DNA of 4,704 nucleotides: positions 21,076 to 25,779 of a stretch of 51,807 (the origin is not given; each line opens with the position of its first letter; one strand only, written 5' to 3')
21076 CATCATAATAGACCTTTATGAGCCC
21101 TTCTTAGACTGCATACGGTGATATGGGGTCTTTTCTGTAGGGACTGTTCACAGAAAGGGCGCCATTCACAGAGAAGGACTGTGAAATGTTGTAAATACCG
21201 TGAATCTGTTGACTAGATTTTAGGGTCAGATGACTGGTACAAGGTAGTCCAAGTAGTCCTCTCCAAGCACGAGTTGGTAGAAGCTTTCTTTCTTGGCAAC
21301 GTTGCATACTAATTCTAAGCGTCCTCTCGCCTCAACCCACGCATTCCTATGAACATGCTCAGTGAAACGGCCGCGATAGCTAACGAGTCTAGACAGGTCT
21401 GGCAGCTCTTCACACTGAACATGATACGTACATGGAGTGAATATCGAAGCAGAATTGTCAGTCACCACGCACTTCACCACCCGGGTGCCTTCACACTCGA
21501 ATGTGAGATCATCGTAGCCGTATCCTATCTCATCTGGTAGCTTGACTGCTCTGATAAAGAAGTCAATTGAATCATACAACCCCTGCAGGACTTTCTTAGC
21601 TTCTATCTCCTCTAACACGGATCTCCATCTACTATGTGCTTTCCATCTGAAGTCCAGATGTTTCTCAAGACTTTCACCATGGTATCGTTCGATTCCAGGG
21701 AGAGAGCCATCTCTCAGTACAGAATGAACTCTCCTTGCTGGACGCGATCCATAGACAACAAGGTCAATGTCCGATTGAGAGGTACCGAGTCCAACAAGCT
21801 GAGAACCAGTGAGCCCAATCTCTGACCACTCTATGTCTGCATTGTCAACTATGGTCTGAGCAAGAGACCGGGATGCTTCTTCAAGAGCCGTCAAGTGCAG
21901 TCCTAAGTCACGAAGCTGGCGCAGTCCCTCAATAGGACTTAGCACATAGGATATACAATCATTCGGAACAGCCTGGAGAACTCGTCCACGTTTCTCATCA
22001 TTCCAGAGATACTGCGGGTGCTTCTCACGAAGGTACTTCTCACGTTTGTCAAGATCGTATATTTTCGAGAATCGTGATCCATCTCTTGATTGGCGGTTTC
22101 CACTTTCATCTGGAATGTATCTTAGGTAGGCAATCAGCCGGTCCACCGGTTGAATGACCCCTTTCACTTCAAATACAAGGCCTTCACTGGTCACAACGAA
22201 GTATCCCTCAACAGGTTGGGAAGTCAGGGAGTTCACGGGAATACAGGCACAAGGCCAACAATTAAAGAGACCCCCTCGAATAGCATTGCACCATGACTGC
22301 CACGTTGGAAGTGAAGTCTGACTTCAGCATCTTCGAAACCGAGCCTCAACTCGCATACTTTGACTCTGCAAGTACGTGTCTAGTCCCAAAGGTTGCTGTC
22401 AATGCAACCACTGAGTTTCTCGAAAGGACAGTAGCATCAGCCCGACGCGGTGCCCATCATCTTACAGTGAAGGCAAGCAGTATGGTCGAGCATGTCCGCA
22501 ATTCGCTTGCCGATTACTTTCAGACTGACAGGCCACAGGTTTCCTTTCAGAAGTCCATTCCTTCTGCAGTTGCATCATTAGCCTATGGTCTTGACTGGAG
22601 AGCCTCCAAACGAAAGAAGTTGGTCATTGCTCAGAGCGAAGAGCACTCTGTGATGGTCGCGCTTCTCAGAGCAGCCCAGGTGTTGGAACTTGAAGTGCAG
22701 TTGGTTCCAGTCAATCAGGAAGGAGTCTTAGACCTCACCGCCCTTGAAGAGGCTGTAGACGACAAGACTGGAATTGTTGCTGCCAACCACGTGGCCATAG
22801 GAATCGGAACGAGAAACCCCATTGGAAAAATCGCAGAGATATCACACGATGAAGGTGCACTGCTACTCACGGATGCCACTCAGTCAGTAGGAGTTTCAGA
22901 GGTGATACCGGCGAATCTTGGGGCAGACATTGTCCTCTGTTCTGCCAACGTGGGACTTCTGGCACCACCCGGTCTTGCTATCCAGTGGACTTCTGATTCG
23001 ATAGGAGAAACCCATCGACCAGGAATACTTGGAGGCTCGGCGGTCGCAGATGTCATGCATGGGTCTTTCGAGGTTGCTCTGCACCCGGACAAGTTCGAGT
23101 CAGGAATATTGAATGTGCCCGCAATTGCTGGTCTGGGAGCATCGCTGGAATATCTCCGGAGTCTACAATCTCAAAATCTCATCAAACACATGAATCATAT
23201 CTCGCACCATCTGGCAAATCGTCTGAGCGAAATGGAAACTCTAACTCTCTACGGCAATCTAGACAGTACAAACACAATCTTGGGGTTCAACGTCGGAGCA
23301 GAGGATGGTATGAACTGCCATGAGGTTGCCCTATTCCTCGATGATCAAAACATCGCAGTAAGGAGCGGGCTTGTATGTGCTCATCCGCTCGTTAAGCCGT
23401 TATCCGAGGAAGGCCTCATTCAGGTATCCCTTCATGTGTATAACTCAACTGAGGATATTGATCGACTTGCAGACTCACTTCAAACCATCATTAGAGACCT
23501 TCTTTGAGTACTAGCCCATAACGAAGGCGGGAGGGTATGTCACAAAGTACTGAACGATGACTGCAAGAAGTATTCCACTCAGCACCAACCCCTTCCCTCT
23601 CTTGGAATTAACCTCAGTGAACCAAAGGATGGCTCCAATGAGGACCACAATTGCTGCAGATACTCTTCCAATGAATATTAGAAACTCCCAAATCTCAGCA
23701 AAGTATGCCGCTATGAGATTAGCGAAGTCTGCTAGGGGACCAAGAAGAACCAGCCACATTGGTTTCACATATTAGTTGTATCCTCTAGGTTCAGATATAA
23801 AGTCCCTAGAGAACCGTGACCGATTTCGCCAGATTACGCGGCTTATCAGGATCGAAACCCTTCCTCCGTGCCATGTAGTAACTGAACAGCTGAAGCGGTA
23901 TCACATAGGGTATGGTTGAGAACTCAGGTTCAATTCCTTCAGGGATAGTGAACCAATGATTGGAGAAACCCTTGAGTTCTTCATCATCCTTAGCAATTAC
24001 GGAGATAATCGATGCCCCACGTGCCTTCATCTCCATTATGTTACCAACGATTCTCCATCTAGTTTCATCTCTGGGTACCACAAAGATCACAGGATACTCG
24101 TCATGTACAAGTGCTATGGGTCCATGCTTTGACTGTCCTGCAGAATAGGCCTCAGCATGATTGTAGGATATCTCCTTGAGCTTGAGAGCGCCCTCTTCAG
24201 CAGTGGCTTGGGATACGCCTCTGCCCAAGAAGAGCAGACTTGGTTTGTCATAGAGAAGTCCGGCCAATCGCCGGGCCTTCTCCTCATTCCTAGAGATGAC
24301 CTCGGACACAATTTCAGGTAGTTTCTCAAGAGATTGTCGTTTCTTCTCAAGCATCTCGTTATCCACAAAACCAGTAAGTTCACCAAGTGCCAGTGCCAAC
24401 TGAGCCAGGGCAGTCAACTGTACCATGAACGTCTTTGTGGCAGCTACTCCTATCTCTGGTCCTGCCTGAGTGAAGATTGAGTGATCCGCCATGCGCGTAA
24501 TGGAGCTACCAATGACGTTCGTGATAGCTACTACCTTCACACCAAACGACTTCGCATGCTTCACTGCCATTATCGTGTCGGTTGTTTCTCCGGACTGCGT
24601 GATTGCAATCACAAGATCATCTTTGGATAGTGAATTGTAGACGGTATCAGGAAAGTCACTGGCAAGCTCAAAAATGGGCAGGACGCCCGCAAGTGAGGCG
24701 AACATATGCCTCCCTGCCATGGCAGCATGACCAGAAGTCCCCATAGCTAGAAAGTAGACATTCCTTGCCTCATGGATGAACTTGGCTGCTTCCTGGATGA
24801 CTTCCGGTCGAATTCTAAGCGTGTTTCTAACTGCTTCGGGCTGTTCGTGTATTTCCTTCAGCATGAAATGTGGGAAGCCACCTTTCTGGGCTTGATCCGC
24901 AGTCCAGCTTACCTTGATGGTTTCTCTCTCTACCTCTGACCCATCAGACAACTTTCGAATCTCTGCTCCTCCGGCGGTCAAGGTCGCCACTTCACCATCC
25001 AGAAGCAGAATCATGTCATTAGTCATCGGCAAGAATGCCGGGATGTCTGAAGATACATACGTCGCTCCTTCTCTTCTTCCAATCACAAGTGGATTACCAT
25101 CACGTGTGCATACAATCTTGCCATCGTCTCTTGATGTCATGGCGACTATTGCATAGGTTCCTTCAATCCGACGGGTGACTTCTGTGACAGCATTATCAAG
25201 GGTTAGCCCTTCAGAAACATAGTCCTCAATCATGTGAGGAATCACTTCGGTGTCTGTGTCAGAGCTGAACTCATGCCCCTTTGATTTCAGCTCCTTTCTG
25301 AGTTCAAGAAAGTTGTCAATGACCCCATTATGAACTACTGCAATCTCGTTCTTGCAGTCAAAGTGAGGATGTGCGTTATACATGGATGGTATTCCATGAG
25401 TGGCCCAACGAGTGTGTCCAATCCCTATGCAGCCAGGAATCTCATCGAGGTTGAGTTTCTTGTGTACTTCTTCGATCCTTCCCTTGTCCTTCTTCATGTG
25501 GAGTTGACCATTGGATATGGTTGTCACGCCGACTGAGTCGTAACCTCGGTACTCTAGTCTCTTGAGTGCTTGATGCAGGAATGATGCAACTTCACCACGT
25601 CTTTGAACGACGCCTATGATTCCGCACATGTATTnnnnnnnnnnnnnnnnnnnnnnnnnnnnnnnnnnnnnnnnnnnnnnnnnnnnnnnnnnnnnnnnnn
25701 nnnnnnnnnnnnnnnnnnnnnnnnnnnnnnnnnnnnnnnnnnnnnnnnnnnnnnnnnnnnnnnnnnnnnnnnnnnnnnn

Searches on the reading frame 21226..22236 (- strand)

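Call 9: search_protein_families(library=pfam, proteins=[window:21226-22236:-])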
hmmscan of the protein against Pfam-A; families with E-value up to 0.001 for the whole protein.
window:21226-22236:- (336 aa): 1 family
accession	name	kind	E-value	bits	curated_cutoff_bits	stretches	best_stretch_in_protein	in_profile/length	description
PF01909.29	NTP_transf_2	-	2e-05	25.3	21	1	139-203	16-78/93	Nucleotidyltransferase domain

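Call 24: search_protein_families(library=pfam, proteins=[window:21226-22236:-], max_evalue=10)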
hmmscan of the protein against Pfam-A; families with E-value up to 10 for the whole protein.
window:21226-22236:- (336 aa): 2 families
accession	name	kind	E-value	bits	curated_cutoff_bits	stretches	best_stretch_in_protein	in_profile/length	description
PF01909.29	NTP_transf_2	-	2e-05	25.3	21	1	139-203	16-78/93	Nucleotidyltransferase domain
PF22600.2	MTPAP-like_central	-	0.013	16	27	1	137-166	39-68/139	Poly(A) RNA polymerase, mitochondrial-like, central palm domain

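Call 25: search_protein_families(library=ncbifam, proteins=[window:21226-22236:-], max_evalue=1)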
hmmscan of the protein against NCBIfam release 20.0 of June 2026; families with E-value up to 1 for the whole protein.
window:21226-22236:- (336 aa): 2 families
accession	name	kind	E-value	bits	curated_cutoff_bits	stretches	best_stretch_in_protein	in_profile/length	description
NF011671.1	PRK15090.1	equivalog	0.043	13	275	1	114-259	70-211/256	DNA-binding transcriptional regulator KdgR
NF002332.0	PRK01293.1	equivalog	0.058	12.8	126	1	83-169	61-148/209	malonate decarboxylase holo-ACP synthase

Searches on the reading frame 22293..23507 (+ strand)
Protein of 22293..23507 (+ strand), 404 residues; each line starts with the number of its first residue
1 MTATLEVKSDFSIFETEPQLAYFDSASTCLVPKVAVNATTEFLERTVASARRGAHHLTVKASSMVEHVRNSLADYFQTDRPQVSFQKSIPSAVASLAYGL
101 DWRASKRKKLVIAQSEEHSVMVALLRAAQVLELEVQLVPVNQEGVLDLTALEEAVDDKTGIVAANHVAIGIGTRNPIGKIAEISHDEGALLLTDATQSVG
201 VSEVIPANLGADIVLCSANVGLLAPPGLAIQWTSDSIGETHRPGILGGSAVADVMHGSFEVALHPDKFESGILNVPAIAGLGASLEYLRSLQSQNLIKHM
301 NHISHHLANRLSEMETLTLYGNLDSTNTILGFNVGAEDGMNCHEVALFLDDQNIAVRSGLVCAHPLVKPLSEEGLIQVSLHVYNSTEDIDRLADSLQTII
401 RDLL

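Call 9: search_protein_families(library=pfam, proteins=[window:22293-23507:+])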
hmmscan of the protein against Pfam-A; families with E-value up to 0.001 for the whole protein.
window:22293-23507:+ (404 aa): 2 families
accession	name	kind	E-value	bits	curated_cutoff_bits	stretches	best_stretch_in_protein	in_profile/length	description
PF00266.25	Aminotran_5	-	3e-73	247.4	21.5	1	22-392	2-371/371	Aminotransferase class-V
PF01041.23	DegT_DnrJ_EryC1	-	0.00071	19.3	19.8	0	122-201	75-152/360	DegT/DnrJ/EryC1/StrS aminotransferase family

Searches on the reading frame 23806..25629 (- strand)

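Call 75: search_protein_families(library=pfam, proteins=[window:23806-25629:-], max_evalue=0.0001)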
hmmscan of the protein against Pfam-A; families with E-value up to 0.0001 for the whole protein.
window:23806-25629:- (607 aa): 4 families
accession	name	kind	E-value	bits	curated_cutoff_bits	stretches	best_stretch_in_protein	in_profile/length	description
PF01380.27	SIS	-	8.7e-60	200.7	25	2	285-414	2-131/131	SIS domain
PF13522.11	GATase_6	-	1.3e-19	70.9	27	1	66-195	10-130/130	Glutamine amidotransferase domain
PF13537.11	GATase_7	-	4.4e-19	69.1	25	1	83-200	10-122/123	Glutamine amidotransferase domain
PF13580.11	SIS_2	-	3.4e-07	30.8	27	0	330-370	95-137/138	SIS domain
